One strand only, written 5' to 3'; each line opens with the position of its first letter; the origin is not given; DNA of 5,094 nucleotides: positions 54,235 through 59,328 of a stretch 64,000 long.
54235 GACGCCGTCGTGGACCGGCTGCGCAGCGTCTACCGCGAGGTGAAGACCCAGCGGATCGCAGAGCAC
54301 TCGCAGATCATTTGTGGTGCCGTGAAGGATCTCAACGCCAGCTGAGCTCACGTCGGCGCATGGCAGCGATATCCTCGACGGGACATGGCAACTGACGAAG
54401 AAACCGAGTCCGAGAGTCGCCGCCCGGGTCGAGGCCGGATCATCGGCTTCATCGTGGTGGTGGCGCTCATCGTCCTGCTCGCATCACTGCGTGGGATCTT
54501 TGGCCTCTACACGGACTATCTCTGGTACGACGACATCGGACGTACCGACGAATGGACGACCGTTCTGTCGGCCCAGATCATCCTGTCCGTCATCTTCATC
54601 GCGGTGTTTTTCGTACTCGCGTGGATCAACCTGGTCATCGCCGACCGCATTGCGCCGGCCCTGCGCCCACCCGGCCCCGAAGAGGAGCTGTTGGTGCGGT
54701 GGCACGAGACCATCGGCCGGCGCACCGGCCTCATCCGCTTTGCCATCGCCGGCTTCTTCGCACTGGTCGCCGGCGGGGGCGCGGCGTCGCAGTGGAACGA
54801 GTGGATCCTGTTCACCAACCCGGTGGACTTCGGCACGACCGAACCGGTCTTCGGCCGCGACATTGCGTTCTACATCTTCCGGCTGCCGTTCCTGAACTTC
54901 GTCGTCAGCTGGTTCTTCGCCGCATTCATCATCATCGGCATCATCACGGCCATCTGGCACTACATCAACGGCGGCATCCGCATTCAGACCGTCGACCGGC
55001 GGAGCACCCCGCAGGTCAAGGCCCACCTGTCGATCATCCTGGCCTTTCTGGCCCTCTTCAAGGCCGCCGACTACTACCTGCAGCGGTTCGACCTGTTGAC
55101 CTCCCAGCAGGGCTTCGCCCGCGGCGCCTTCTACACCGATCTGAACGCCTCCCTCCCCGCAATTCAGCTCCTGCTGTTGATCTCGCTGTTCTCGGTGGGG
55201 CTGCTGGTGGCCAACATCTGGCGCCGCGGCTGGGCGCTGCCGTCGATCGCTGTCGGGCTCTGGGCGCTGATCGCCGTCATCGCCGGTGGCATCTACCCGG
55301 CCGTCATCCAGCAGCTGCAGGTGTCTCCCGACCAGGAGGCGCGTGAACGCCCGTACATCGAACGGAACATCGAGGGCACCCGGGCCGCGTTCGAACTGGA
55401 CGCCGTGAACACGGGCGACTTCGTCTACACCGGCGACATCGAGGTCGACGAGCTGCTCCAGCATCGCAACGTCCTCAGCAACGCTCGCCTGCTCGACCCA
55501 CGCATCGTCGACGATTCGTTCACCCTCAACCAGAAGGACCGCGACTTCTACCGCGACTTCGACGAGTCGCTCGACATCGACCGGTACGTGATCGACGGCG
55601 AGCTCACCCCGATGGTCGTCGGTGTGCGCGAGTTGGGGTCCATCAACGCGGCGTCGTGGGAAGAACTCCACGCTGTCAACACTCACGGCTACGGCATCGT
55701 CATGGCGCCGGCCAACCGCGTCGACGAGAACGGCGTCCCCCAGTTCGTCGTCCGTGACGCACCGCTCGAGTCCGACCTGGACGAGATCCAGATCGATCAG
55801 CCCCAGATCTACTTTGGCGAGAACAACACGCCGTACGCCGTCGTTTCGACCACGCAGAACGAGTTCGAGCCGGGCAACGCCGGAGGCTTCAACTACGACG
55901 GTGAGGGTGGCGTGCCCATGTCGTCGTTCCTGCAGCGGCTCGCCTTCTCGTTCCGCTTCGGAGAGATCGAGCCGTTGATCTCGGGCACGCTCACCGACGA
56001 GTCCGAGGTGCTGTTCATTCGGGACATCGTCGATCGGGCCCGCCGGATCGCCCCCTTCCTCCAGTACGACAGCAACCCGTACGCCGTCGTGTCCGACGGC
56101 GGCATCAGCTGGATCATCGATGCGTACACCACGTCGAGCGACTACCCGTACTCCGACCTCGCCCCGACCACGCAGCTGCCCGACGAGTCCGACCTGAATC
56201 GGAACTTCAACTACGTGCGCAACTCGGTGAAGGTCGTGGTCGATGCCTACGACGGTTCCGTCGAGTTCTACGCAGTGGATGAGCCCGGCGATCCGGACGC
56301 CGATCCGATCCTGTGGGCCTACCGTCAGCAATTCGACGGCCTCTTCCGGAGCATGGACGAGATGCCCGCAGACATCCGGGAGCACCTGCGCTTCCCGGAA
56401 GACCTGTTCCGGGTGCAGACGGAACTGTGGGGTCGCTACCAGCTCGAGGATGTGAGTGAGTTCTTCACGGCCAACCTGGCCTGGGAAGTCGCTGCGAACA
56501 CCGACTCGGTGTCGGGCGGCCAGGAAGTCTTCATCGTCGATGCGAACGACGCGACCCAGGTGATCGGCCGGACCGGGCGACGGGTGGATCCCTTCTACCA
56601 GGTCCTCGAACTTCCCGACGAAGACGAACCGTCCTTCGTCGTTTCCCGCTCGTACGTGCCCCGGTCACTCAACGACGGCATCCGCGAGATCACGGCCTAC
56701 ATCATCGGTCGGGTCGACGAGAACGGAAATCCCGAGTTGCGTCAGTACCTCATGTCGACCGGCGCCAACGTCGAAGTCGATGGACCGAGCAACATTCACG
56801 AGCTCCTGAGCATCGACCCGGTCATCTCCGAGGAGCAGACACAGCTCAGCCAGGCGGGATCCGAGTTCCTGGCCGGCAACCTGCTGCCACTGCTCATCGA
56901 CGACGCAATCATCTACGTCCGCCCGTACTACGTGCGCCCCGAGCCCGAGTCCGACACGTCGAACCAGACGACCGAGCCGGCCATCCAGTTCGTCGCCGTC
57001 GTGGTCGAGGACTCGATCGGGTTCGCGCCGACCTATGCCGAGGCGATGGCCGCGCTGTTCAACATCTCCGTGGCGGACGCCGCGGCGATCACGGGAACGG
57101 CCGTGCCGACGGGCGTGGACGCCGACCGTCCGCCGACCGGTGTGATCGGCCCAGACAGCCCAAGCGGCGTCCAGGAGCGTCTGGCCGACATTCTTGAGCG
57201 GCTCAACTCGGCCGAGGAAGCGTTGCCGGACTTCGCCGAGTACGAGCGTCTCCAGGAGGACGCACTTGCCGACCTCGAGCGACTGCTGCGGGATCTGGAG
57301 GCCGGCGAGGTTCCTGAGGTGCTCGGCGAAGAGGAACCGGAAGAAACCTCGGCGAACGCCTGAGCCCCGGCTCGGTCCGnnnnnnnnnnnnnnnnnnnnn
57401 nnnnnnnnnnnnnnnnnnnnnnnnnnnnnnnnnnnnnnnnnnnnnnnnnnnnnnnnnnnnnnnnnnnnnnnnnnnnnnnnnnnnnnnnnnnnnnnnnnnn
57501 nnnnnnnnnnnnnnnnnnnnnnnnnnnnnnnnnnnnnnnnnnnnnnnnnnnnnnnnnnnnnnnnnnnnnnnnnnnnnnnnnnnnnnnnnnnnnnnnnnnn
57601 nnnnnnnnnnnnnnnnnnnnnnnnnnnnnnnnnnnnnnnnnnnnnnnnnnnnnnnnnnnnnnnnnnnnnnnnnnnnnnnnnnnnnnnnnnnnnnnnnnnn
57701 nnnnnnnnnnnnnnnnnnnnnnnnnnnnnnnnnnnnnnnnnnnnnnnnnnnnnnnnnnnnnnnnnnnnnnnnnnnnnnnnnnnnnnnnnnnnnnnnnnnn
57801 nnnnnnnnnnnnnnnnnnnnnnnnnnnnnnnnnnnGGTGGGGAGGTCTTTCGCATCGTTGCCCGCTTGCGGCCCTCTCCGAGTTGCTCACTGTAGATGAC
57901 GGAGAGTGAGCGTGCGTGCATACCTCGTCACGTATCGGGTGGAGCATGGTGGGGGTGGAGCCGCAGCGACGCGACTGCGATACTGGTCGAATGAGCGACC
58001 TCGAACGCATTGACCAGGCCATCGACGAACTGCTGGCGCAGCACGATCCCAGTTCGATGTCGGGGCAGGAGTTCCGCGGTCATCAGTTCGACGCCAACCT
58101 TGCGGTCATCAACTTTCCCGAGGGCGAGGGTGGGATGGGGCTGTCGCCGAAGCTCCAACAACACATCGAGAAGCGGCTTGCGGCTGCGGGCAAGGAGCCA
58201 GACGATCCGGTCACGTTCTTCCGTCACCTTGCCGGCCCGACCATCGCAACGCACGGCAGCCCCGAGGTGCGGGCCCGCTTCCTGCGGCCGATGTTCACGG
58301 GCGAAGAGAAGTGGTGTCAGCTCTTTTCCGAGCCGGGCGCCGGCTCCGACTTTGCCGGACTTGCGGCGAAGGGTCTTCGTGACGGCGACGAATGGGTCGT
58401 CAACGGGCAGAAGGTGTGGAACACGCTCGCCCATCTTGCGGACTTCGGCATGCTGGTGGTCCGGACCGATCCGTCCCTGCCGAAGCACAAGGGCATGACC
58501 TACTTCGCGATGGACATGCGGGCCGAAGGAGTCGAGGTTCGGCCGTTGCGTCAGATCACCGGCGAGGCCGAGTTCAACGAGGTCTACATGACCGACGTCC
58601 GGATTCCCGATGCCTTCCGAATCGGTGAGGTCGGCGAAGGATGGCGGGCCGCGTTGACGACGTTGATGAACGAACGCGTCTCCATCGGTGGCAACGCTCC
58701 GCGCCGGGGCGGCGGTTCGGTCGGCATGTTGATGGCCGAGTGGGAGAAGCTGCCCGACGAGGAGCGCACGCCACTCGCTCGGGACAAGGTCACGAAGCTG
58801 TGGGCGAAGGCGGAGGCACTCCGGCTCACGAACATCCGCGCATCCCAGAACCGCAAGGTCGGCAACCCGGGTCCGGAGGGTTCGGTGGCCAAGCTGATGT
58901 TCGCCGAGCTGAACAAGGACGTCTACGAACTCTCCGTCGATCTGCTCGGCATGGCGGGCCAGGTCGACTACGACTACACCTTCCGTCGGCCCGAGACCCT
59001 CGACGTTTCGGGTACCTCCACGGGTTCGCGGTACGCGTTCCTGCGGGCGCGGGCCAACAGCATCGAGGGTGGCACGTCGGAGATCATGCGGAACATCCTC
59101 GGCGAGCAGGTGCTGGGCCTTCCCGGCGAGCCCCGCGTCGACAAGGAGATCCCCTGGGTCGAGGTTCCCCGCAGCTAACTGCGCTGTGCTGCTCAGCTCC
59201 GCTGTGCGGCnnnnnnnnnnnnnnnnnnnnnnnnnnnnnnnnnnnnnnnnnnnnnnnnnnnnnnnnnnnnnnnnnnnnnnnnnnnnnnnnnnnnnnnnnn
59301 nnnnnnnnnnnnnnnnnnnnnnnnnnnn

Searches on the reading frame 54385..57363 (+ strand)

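Call 88: search_protein_families(library=pfam, proteins=[window:54385-57363:+], max_evalue=0.001)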
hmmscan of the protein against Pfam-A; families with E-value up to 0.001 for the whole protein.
window:54385-57363:+ (992 aa): 1 family
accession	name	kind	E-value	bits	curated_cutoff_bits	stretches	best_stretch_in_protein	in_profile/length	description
PF03699.18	UPF0182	-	8.8e-230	765.3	27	1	23-819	3-768/770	Uncharacterised protein family (UPF0182)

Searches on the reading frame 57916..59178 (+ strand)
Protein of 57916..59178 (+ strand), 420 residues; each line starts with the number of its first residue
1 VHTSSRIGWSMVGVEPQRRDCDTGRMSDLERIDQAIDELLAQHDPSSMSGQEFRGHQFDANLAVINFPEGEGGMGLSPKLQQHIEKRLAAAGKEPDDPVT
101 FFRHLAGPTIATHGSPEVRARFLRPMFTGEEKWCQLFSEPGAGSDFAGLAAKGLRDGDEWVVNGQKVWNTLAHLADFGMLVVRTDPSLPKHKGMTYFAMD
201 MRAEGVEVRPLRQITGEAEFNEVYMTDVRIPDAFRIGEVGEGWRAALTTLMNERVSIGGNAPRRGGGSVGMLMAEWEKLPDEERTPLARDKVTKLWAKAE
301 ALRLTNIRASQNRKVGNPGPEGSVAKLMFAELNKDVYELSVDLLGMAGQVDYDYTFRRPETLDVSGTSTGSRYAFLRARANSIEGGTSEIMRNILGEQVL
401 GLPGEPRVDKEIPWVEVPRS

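Call 88: search_protein_families(library=pfam, proteins=[window:57916-59178:+], max_evalue=0.001)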
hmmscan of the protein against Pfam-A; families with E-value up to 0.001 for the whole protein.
window:57916-59178:+ (420 aa): 3 families
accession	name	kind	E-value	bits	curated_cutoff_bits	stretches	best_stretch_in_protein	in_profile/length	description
PF00441.29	Acyl-CoA_dh_1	-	3.8e-18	66.5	22.4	1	240-400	1-150/150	Acyl-CoA dehydrogenase, C-terminal domain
PF02770.24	Acyl-CoA_dh_M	-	4.5e-17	62.5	33.3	1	134-228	1-97/97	Acyl-CoA dehydrogenase, middle domain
PF02771.21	Acyl-CoA_dh_N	-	0.00013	22.7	22.9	1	57-130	40-113/113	Acyl-CoA dehydrogenase, N-terminal domain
